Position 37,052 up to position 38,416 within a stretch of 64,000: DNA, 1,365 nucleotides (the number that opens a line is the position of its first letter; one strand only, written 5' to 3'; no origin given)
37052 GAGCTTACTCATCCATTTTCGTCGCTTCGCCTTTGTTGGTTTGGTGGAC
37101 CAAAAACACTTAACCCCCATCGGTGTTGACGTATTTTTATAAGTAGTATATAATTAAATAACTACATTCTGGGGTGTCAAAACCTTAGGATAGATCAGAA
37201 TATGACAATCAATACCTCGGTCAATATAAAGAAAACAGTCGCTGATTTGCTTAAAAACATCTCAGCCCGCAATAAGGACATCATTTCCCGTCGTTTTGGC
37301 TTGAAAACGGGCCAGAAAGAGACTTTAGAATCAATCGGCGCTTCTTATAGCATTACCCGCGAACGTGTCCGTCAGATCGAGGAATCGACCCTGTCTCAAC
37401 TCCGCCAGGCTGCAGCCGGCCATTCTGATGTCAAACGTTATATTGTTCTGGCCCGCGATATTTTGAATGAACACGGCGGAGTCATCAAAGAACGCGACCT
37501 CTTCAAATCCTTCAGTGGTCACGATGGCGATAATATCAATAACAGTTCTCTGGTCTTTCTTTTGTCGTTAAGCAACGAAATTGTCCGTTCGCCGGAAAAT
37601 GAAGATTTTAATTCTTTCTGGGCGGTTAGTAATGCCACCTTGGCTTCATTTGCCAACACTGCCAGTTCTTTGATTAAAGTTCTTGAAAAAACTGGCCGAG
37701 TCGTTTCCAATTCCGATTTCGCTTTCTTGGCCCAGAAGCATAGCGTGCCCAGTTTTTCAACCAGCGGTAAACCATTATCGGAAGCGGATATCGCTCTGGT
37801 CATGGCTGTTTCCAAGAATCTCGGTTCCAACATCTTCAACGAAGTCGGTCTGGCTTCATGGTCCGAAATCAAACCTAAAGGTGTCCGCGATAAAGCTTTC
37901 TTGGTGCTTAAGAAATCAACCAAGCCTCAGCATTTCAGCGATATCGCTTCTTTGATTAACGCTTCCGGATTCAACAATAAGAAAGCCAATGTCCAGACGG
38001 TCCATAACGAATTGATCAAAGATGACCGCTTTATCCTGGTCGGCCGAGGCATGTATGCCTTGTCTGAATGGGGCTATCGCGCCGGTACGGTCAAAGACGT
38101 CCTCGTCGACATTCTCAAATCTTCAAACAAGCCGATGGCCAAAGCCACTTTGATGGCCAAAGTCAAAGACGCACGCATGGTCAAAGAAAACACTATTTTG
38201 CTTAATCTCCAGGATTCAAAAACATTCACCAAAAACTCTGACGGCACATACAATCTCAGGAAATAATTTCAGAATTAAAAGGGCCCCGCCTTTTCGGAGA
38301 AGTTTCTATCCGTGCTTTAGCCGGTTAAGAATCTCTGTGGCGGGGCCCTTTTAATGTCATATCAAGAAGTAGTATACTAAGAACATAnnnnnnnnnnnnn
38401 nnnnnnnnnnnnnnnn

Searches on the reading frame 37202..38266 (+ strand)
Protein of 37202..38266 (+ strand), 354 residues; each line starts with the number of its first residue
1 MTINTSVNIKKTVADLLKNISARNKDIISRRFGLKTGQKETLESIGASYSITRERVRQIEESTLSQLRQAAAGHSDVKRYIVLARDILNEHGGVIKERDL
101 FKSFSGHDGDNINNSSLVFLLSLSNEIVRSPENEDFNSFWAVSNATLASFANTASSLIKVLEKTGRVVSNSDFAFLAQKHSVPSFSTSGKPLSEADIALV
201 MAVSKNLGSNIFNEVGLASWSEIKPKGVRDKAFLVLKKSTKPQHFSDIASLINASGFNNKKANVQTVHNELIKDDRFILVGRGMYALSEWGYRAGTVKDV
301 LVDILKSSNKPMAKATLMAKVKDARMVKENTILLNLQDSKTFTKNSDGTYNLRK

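Call 3: search_protein_families(library=pfam, proteins=[window:37202-38266:+], max_evalue=0.01)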
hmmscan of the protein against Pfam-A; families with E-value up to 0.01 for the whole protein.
window:37202-38266:+ (354 aa): 4 families
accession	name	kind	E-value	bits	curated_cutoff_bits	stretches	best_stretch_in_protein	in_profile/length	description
PF04545.22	Sigma70_r4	-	1.2e-11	44.4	24.1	1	17-69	2-50/50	Sigma-70, region 4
PF05066.19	HARE-HTH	-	9.4e-08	32.8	25.9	1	230-290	5-71/71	HB1, ASXL, restriction endonuclease HTH domain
PF23159.1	WH_Rok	-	0.00072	20.1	27.6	0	229-285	2-58/58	Repressor Rok winged helix domain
PF01846.25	FF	-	0.0082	16.6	22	0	219-244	20-46/50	FF domain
